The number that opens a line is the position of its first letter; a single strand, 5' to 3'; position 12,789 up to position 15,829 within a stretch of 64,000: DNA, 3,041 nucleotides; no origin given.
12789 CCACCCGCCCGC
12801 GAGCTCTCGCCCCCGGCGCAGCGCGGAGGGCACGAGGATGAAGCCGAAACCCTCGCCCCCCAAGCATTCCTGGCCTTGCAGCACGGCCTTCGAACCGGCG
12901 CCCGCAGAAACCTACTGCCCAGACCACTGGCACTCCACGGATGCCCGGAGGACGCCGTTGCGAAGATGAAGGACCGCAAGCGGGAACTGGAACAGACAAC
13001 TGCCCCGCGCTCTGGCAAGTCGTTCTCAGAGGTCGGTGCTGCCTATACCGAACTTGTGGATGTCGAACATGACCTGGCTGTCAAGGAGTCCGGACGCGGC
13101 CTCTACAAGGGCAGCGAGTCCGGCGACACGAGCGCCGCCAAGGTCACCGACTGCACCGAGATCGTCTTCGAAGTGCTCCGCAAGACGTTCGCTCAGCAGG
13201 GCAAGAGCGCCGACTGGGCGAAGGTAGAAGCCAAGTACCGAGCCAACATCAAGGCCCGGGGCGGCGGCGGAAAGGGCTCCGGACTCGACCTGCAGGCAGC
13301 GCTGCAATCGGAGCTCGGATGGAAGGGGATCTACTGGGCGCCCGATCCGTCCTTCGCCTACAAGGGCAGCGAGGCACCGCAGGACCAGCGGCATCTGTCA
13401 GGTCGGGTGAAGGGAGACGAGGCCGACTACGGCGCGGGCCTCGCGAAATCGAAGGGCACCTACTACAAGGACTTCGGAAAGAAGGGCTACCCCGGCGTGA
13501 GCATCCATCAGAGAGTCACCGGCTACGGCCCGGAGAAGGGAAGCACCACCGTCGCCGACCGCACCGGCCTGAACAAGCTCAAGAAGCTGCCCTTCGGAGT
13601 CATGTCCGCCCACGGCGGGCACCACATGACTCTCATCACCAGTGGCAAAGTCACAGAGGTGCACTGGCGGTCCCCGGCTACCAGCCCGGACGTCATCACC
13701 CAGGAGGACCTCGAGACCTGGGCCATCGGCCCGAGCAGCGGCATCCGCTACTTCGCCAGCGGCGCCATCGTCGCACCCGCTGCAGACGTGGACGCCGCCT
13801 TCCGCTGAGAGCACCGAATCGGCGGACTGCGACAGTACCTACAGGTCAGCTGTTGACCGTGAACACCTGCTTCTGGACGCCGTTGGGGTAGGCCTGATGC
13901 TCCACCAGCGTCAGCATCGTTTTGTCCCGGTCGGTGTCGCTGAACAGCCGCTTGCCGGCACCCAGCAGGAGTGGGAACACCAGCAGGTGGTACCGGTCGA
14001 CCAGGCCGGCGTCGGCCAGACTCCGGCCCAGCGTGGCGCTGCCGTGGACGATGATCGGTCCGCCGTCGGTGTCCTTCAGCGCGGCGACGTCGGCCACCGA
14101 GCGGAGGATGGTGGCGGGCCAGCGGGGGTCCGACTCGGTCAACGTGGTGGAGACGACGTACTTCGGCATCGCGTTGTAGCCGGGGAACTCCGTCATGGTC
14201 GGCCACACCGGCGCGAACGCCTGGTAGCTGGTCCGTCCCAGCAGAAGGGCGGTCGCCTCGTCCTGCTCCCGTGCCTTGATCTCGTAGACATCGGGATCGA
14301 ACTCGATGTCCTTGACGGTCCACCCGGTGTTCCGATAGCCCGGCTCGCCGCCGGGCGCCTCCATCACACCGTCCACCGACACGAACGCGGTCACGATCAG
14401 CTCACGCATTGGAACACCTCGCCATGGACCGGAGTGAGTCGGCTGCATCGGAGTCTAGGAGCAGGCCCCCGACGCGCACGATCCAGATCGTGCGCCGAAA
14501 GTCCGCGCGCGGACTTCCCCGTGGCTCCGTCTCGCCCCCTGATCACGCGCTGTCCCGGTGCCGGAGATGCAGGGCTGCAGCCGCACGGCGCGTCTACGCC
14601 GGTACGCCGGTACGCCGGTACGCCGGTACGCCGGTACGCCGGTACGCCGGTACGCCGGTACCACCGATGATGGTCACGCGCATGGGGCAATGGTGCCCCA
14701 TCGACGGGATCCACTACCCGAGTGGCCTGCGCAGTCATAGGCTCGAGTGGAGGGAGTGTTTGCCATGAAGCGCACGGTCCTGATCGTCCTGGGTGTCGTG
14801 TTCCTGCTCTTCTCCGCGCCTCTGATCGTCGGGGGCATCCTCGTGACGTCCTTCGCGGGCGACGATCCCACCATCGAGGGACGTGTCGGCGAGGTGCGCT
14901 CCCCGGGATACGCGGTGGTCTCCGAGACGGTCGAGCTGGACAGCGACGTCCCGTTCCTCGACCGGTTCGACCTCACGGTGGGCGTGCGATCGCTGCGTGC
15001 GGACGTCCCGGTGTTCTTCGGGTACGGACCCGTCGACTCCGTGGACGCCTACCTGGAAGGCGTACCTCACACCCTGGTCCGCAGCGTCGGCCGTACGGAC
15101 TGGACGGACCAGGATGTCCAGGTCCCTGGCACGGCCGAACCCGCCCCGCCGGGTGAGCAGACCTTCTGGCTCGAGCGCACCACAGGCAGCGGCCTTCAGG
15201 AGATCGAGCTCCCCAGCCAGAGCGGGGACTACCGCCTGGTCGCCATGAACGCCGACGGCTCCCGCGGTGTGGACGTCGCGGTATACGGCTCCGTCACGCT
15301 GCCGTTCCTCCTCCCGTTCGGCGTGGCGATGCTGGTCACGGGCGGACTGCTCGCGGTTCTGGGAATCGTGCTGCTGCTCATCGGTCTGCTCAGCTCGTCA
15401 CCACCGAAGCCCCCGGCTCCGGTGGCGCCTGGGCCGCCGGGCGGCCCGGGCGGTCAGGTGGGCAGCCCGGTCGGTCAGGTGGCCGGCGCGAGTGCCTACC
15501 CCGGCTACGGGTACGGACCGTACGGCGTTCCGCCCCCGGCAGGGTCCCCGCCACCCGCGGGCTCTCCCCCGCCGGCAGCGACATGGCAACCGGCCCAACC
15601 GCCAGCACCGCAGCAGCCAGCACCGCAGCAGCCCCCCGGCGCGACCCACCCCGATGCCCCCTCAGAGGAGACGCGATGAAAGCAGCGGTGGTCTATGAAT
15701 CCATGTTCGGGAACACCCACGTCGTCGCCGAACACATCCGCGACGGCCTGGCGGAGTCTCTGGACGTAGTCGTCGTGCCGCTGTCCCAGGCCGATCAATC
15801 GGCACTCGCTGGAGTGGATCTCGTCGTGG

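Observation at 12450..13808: DUF4157 zincin-like protein fused to an uncharacterised Lys-rich Cys/His domain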

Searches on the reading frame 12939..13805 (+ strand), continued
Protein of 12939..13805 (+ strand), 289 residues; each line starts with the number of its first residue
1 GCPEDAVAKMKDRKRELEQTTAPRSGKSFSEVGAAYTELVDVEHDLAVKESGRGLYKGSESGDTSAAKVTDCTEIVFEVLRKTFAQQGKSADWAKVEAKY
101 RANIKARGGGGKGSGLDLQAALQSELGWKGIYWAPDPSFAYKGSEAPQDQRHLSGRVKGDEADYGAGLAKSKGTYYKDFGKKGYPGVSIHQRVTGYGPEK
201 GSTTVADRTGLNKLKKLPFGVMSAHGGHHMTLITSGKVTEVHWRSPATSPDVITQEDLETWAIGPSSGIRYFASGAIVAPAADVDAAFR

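Call 43: search_protein_families(library=pfam, alignment_id=A2, max_evalue=0.01)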
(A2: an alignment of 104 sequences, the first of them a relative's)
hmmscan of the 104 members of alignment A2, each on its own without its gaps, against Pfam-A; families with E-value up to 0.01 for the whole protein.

A. member 1, P0026 (633 aa): 1 family
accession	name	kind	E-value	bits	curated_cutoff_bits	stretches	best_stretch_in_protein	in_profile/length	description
PF13699.11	eCIS_core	-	3.3e-21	75.7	22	1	136-208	1-77/79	eCIS core domain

B. families by the number of members that match (of 104 scanned): 17 families
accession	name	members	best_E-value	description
PF13699.11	eCIS_core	43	4.8e-33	eCIS core domain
PF13539.11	Peptidase_M15_4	4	1.1e-05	D-alanyl-D-alanine carboxypeptidase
PF00082.27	Peptidase_S8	3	8e-30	Subtilase family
PF22120.2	T6SS_Tse3_N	2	0.00021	T6SS, Peptidoglycan muramidase Tse3, N-terminal domain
PF00045.24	Hemopexin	1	3.6e-24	Hemopexin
PF02557.22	VanY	1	1.2e-11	D-alanyl-D-alanine carboxypeptidase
PF01510.30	Amidase_2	1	5.9e-06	N-acetylmuramoyl-L-alanine amidase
PF00191.25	Annexin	1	0.00011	Annexin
PF00404.24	Dockerin_1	1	0.00015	Dockerin type I domain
PF21725.3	T7SS_signal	1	0.00029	Putative T7SS secretion signal domain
PF00036.39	EF-hand_1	1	0.0012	EF hand domain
PF04069.17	OpuAC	1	0.0014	Substrate binding domain of ABC-type glycine betaine transport system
PF19995.5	iSTAND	1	0.0023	inactive STAND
PF13499.12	EF-hand_7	1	0.003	EF-hand domain pair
PF13517.12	FG-GAP_3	1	0.0038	FG-GAP-like repeat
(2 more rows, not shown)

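Call 45: search_protein_families(library=pfam, proteins=[P0075, P0080, P0087, P0089, P0127, P0090, P0069, P0082, P0121, P0168], max_evalue=0.01)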
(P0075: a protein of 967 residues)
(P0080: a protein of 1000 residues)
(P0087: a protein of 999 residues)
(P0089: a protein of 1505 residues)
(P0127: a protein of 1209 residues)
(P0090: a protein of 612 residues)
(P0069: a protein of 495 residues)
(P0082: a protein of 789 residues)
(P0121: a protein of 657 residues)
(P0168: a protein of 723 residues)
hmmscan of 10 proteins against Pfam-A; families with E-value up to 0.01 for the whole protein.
P0075 (967 aa): 1 family
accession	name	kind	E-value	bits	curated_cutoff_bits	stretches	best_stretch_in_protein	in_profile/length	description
PF13539.11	Peptidase_M15_4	-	0.0039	18.2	25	0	141-169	3-27/70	D-alanyl-D-alanine carboxypeptidase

P0080 (1000 aa): 2 families
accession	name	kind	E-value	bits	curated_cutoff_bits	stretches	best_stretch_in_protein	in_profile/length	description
PF00082.27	Peptidase_S8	-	0.00024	21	21.8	1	1-48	241-288/288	Subtilase family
PF13539.11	Peptidase_M15_4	-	0.00091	20.2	25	1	452-485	2-34/70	D-alanyl-D-alanine carboxypeptidase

P0087 (999 aa): 2 families
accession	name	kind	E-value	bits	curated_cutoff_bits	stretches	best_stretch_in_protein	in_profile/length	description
PF00045.24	Hemopexin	-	3.6e-24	84.9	21.3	3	54-98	1-43/45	Hemopexin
PF13539.11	Peptidase_M15_4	-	1.1e-05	26.3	25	1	461-495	4-37/70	D-alanyl-D-alanine carboxypeptidase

P0089 (1505 aa): 2 families
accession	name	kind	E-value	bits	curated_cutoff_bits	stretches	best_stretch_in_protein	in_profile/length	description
PF00082.27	Peptidase_S8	-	8e-30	104.6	21.8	2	450-562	174-288/288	Subtilase family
PF13539.11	Peptidase_M15_4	-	0.00048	21.1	25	0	962-995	3-35/70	D-alanyl-D-alanine carboxypeptidase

P0127 (1209 aa): 2 families
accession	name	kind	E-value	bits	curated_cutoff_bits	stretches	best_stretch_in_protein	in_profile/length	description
PF00082.27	Peptidase_S8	-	2.5e-27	96.4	21.8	2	445-564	167-288/288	Subtilase family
PF02557.22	VanY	-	1.2e-11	45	25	1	686-822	24-130/132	D-alanyl-D-alanine carboxypeptidase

P0090 (612 aa): 0 families

P0069 (495 aa): 0 families

P0082 (789 aa): 1 family
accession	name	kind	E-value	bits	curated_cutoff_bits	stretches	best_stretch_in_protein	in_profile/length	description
PF01510.30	Amidase_2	-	5.9e-06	27.1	26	1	141-340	4-129/131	N-acetylmuramoyl-L-alanine amidase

P0121 (657 aa): 0 families

P0168 (723 aa): 0 families

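Call 47: list_cluster_members(proteins=[P0001, P0003, P0008, P0016])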
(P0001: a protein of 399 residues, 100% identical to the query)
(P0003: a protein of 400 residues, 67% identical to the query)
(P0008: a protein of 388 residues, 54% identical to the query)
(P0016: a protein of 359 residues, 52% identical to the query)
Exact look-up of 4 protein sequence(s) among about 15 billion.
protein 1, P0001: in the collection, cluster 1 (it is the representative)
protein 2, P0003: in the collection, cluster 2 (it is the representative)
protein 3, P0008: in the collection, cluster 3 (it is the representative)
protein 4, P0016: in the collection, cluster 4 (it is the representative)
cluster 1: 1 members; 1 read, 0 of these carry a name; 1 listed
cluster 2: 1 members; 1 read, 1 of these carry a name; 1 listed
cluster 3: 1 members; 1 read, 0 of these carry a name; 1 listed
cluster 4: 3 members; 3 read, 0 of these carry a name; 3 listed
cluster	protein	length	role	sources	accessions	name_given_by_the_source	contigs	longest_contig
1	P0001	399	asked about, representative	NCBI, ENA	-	-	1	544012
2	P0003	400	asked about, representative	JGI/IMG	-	hypothetical protein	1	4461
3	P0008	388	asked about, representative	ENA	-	-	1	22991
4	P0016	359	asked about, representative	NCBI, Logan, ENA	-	-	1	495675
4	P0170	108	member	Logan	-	-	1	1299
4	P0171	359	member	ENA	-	-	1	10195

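Call 49: find_encoding_contigs(protein=P0008, flank=10000, max_places=2)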
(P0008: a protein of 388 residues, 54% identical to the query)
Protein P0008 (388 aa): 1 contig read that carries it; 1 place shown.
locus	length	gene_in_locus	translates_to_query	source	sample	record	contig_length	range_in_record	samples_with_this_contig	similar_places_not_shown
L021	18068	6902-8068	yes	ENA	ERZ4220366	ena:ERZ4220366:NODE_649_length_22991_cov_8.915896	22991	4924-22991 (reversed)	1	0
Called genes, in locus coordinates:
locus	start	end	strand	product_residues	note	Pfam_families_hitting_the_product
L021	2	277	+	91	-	?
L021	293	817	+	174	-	PF06841:Phage_T4_gp19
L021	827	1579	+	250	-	PF12322:T4_baseplate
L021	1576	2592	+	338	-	-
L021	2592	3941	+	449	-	PF14065:Pvc16_N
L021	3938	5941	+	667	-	PF22977:WHD, PF00004:AAA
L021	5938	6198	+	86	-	-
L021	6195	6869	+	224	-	PF13699:eCIS_core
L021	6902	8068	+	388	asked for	-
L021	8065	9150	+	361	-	PF13699:eCIS_core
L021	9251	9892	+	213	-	PF19266:CIS_tube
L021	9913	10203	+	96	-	-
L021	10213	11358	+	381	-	-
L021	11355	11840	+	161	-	PF04717:Phage_base_V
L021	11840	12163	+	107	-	PF14107:DUF4280 (weak)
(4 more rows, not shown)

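Call 69: search_protein_families(library=pfam, proteins=[P0071, P0078, P0088, P0101, P0109, P0111, P0113, P0124, P0125, P0076], max_evalue=0.01)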
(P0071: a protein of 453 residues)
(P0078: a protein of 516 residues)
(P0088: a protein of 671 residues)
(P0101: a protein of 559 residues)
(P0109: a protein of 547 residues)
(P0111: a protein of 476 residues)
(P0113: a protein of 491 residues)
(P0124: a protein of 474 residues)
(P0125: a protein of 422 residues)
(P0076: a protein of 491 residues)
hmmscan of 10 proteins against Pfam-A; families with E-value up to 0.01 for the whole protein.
P0071 (453 aa): 0 families

P0078 (516 aa): 1 family
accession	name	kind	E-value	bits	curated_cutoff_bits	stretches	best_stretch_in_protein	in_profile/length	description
PF13699.11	eCIS_core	-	2e-15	57.1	22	1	82-151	3-76/79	eCIS core domain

P0088 (671 aa): 0 families

P0101 (559 aa): 1 family
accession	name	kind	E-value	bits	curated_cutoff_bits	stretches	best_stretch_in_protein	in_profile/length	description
PF21725.3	T7SS_signal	-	0.00029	21.2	27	1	160-235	76-151/241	Putative T7SS secretion signal domain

P0109 (547 aa): 1 family
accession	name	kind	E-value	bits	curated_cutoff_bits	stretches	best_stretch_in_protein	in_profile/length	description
PF13699.11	eCIS_core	-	6.6e-25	87.5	22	1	38-115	1-78/79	eCIS core domain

P0111 (476 aa): 0 families

P0113 (491 aa): 0 families

P0124 (474 aa): 5 families
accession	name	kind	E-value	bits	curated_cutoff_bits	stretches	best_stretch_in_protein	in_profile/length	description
PF00404.24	Dockerin_1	-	0.00015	22.3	22.9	0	126-161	23-45/57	Dockerin type I domain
PF00036.39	EF-hand_1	-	0.0012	18.7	25.4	0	42-53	7-18/29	EF hand domain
PF13499.12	EF-hand_7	-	0.003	18.3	30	0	151-173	10-31/67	EF-hand domain pair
PF13517.12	FG-GAP_3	-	0.0038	18.2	26.9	0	30-52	36-57/61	FG-GAP-like repeat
PF13202.12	EF-hand_5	-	0.0044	16.9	25.9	0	41-53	5-17/25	EF hand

P0125 (422 aa): 0 families

P0076 (491 aa): 0 families

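Call 91: search_protein_families(library=pfam, proteins=[L019:8801-10846:+, L020:8618-10750:+, L017:8936-10771:+, L010:9335-10801:+, L018:9185-10690:+, L008:3374-5410:+, L015:8555-10861:+, L009:8819-10858:+], max_evalue=0.01)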
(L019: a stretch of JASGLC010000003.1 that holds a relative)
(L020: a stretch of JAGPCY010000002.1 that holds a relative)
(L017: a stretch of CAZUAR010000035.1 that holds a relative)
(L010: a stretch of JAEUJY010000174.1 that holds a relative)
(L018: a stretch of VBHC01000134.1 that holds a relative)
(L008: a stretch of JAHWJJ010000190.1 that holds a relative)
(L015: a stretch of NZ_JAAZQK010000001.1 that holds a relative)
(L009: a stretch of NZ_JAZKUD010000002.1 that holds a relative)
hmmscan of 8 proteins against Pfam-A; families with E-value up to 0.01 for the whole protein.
L019:8801-10846:+ (682 aa): 1 family
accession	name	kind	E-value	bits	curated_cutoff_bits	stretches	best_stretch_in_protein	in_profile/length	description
PF13699.11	eCIS_core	-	1.6e-17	63.9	22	1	286-345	19-78/79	eCIS core domain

L020:8618-10750:+ (711 aa): 1 family
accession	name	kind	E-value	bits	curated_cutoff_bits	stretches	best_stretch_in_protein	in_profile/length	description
PF13699.11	eCIS_core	-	4.1e-42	142.7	22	2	321-396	2-77/79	eCIS core domain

L017:8936-10771:+ (612 aa): 1 family
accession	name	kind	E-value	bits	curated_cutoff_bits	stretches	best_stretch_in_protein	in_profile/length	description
PF13699.11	eCIS_core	-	2.4e-19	69.7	22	1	205-265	18-78/79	eCIS core domain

L010:9335-10801:+ (489 aa): 0 families

L018:9185-10690:+ (502 aa): 0 families

L008:3374-5410:+ (679 aa): 1 family
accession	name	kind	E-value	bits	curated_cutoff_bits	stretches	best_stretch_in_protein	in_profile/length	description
PF13699.11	eCIS_core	-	1.6e-30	105.5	22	1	172-249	1-78/79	eCIS core domain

L015:8555-10861:+ (769 aa): 1 family
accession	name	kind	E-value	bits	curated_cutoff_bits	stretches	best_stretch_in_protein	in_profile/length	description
PF13699.11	eCIS_core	-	1.3e-29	102.6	22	1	268-344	1-77/79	eCIS core domain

L009:8819-10858:+ (680 aa): 1 family
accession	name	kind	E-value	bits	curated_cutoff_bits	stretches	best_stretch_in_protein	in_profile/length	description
PF13699.11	eCIS_core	-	6e-31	106.9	22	1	174-249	2-77/79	eCIS core domain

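Call 96: search_protein_families(library=pfam, alignment_id=A2, max_evalue=10)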
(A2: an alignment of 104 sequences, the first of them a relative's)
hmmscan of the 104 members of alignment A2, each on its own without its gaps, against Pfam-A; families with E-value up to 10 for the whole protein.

A. member 1, P0026 (633 aa): 1 family
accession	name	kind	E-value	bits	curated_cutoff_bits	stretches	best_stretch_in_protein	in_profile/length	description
PF13699.11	eCIS_core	-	3.3e-21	75.7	22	1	136-208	1-77/79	eCIS core domain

B. families by the number of members that match (of 104 scanned): 58 families (the first 25 are shown)
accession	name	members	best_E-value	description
PF13699.11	eCIS_core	43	4.8e-33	eCIS core domain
PF13539.11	Peptidase_M15_4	4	1.1e-05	D-alanyl-D-alanine carboxypeptidase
PF00082.27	Peptidase_S8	3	8e-30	Subtilase family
PF22120.2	T6SS_Tse3_N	3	0.00021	T6SS, Peptidoglycan muramidase Tse3, N-terminal domain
PF00191.25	Annexin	2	0.00011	Annexin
PF14891.12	Peptidase_M91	2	0.041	Effector protein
PF06114.19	Peptidase_M78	2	0.052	IrrE N-terminal-like domain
PF19527.4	DUF6055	2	0.21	Family of unknown function (DUF6055)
PF00045.24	Hemopexin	1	3.6e-24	Hemopexin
PF02557.22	VanY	1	1.2e-11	D-alanyl-D-alanine carboxypeptidase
PF01510.30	Amidase_2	1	5.9e-06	N-acetylmuramoyl-L-alanine amidase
PF00404.24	Dockerin_1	1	0.00015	Dockerin type I domain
PF21725.3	T7SS_signal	1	0.00029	Putative T7SS secretion signal domain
PF00036.39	EF-hand_1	1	0.0012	EF hand domain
PF04069.17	OpuAC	1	0.0014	Substrate binding domain of ABC-type glycine betaine transport system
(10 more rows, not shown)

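Call 97: search_protein_families(library=pfam, proteins=[P0014, P0031, P0033, P0034, P0041, P0027, P0037, P0038, P0030, P0036], max_evalue=0.05)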
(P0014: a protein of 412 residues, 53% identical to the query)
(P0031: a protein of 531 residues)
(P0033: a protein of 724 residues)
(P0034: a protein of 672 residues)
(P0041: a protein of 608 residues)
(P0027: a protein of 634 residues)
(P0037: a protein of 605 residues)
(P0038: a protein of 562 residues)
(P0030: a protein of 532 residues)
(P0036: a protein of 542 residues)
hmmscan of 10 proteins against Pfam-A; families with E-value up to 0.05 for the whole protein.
P0014 (412 aa): 0 families

P0031 (531 aa): 1 family
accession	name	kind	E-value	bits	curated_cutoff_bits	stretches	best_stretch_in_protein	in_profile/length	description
PF13699.11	eCIS_core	-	4e-27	94.6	22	1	26-103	1-78/79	eCIS core domain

P0033 (724 aa): 1 family
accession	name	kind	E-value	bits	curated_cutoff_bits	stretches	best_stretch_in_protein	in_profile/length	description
PF13699.11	eCIS_core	-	7e-30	103.5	22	1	241-318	1-78/79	eCIS core domain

P0034 (672 aa): 1 family
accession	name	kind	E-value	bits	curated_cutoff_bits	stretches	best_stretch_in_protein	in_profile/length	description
PF13699.11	eCIS_core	-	7.2e-31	106.6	22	1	154-231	1-78/79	eCIS core domain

P0041 (608 aa): 2 families
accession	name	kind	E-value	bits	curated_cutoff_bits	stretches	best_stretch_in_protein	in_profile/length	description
PF13699.11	eCIS_core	-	4.2e-29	101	22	1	127-203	2-78/79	eCIS core domain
PF19995.5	iSTAND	-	0.0023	18.8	24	1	182-296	33-152/163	inactive STAND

P0027 (634 aa): 2 families
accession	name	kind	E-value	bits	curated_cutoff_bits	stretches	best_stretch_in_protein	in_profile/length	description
PF13699.11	eCIS_core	-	1.4e-30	105.7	22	1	126-203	1-78/79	eCIS core domain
PF12805.13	FUSC-like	-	0.044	13.3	22.1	0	313-387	201-276/284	FUSC-like inner membrane protein yccS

P0037 (605 aa): 1 family
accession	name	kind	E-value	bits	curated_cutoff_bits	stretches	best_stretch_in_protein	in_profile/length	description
PF13699.11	eCIS_core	-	4.2e-15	56.1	22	1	76-141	7-78/79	eCIS core domain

P0038 (562 aa): 1 family
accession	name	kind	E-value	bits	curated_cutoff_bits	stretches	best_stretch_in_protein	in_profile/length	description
PF13699.11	eCIS_core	-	5.3e-10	39.8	22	1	35-97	9-77/79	eCIS core domain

P0030 (532 aa): 2 families
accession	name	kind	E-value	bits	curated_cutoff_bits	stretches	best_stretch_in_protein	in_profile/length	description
PF13699.11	eCIS_core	-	8.3e-26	90.4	22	1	100-169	9-77/79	eCIS core domain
PF22120.2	T6SS_Tse3_N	-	0.00021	22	27.2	1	185-215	6-36/104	T6SS, Peptidoglycan muramidase Tse3, N-terminal domain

P0036 (542 aa): 3 families
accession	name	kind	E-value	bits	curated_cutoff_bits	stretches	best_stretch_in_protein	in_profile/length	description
PF13699.11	eCIS_core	-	1.2e-15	57.8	22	1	108-162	17-74/79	eCIS core domain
PF22120.2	T6SS_Tse3_N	-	0.00029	21.6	27.2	1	175-206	3-34/104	T6SS, Peptidoglycan muramidase Tse3, N-terminal domain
PF00994.29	MoCF_biosynth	-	0.041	14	26.6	0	114-180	37-101/144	Probable molybdopterin binding domain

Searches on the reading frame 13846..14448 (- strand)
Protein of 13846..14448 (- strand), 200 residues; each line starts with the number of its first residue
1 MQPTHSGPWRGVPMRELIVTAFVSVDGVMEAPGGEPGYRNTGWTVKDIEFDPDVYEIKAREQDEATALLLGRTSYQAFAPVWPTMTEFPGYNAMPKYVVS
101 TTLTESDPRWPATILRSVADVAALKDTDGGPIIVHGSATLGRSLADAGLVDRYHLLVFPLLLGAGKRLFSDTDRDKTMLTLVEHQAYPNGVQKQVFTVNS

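Call 3: search_protein_families(library=pfam, proteins=[window:13846-14448:-], max_evalue=1)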
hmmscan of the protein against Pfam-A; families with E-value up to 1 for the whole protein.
window:13846-14448:- (200 aa): 3 families
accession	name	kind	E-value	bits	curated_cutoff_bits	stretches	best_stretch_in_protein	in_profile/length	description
PF01872.23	RibD_C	-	2.1e-28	99.9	24.1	1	17-192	3-196/197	RibD C-terminal domain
PF13670.12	PepSY_2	-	0.0086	16.5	24.3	1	40-64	40-65/83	Peptidase propeptide and YPEB domain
PF00696.33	AA_kinase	-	0.076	13.2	24.9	1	103-162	12-63/234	Amino acid kinase family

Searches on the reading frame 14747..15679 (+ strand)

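Call 3: search_protein_families(library=pfam, proteins=[window:14747-15679:+], max_evalue=1)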
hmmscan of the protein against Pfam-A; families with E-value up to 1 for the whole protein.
window:14747-15679:+ (310 aa): 2 families
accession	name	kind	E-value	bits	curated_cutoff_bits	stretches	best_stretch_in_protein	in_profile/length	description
PF09534.15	Trp_oprn_chp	-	0.24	11.6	29.6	0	167-215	24-73/180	Tryptophan-associated transmembrane protein (Trp_oprn_chp)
PF11239.13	DUF3040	-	0.61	10.8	24.7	0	196-214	45-63/84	Protein of unknown function (DUF3040)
